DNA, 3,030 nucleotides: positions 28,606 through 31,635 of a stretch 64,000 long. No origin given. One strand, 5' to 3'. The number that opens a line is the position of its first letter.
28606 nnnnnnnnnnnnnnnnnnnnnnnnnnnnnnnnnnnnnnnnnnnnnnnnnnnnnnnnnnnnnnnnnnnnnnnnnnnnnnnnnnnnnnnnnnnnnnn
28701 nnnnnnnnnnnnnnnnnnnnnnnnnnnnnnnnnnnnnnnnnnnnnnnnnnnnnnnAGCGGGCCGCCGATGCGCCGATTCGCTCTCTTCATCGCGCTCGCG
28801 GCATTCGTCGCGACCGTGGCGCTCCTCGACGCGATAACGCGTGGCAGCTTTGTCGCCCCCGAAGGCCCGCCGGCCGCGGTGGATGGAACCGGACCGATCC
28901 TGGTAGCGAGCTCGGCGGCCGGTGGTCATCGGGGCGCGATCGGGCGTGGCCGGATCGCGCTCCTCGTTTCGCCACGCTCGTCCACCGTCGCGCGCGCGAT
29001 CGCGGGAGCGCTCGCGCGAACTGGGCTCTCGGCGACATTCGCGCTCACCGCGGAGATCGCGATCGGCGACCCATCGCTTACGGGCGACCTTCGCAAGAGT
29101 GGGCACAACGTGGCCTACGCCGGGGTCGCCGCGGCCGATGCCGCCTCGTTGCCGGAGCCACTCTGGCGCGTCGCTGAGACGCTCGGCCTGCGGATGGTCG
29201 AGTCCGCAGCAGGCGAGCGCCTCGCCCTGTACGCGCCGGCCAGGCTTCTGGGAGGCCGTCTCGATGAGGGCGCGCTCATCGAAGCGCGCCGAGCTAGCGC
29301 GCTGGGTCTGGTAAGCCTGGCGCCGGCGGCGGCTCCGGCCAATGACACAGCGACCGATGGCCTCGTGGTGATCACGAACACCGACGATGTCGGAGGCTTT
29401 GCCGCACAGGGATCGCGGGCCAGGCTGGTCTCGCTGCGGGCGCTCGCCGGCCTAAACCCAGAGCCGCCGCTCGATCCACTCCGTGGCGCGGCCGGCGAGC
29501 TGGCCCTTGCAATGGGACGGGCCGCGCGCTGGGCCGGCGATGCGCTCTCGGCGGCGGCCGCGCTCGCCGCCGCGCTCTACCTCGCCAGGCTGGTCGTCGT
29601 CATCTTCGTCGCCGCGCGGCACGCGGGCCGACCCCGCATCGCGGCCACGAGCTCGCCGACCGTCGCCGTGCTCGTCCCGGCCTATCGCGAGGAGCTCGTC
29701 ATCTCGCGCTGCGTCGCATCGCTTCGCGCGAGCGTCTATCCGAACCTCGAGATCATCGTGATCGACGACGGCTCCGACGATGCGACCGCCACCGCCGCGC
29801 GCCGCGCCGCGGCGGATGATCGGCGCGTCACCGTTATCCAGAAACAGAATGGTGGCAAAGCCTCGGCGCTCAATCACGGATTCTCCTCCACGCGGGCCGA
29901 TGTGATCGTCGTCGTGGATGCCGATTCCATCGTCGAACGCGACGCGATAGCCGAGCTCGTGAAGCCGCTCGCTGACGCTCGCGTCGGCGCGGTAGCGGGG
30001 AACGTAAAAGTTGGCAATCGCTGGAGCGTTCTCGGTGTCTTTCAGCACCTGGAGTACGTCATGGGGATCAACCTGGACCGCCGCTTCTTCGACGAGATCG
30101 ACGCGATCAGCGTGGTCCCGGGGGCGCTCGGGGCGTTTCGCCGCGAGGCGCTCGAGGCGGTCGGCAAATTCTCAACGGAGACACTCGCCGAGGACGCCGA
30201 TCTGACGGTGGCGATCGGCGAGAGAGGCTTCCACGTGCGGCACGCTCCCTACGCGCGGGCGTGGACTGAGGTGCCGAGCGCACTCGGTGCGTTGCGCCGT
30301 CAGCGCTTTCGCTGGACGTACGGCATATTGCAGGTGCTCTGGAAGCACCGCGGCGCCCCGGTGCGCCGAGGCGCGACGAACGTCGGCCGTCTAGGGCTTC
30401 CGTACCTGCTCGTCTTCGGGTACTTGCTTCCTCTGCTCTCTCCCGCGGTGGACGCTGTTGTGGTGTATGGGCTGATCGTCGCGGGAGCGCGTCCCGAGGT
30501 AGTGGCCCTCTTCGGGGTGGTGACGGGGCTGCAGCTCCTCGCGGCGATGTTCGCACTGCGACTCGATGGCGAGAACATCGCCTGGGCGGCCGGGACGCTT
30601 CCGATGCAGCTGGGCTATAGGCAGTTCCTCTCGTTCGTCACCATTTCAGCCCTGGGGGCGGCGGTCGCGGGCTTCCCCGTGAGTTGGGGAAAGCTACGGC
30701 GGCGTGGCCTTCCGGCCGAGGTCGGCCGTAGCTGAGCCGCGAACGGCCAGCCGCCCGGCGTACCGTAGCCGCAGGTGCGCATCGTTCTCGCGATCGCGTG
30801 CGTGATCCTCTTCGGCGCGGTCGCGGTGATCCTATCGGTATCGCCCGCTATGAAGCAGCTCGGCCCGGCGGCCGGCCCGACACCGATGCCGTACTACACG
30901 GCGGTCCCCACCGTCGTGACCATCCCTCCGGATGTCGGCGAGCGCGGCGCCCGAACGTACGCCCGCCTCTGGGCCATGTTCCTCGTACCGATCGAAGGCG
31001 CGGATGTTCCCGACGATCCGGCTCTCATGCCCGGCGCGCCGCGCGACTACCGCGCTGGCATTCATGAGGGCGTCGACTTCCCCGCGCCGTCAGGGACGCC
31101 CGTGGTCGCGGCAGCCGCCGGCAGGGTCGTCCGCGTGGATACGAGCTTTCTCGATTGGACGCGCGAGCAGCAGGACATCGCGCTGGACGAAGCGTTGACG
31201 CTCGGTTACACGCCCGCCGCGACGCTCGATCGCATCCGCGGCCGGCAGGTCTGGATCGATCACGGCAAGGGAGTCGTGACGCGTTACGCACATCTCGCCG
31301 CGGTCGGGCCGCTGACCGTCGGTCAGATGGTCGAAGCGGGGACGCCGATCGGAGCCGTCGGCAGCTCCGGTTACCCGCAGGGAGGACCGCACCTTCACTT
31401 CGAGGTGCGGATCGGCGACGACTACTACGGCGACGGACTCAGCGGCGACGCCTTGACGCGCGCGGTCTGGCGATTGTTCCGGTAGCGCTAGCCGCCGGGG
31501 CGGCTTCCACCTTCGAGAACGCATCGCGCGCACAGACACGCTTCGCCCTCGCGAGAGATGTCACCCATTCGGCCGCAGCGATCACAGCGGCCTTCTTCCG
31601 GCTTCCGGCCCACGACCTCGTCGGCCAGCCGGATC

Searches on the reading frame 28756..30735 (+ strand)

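Call 77: search_protein_families(library=pfam, proteins=[window:28756-30735:+], max_evalue=0.00001)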
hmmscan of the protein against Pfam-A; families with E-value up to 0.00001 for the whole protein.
window:28756-30735:+ (659 aa): 6 families
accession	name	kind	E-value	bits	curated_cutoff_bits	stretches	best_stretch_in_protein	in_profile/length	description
PF13641.12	Glyco_tranf_2_3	-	2.5e-39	136.1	27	1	301-523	1-230/230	Glycosyltransferase like family 2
PF00535.33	Glycos_transf_2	-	7.6e-32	111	23.3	1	305-469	2-167/168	Glycosyl transferase family 2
PF13632.12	Glyco_trans_2_3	-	9.9e-26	91.2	27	1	383-573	1-191/198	Glycosyl transferase family group 2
PF13506.12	Glyco_transf_21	-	1.1e-16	61.3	21.7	1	367-520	17-172/174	Glycosyl transferase family 21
PF10111.15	Glyco_tranf_2_2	-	1e-06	28.9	27.3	1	316-403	15-104/276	Glycosyltransferase like family 2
PF03142.21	Chitin_synth_2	-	8.6e-06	25.1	27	0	375-468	196-291/527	Chitin synthase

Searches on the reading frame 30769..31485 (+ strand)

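Call 77: search_protein_families(library=pfam, proteins=[window:30769-31485:+], max_evalue=0.00001)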
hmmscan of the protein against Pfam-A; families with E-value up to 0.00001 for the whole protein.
window:30769-31485:+ (238 aa): 1 family
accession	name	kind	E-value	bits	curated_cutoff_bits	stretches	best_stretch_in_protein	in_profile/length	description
PF01551.29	Peptidase_M23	-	2.6e-24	85.6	28.7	1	155-217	32-91/96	Peptidase family M23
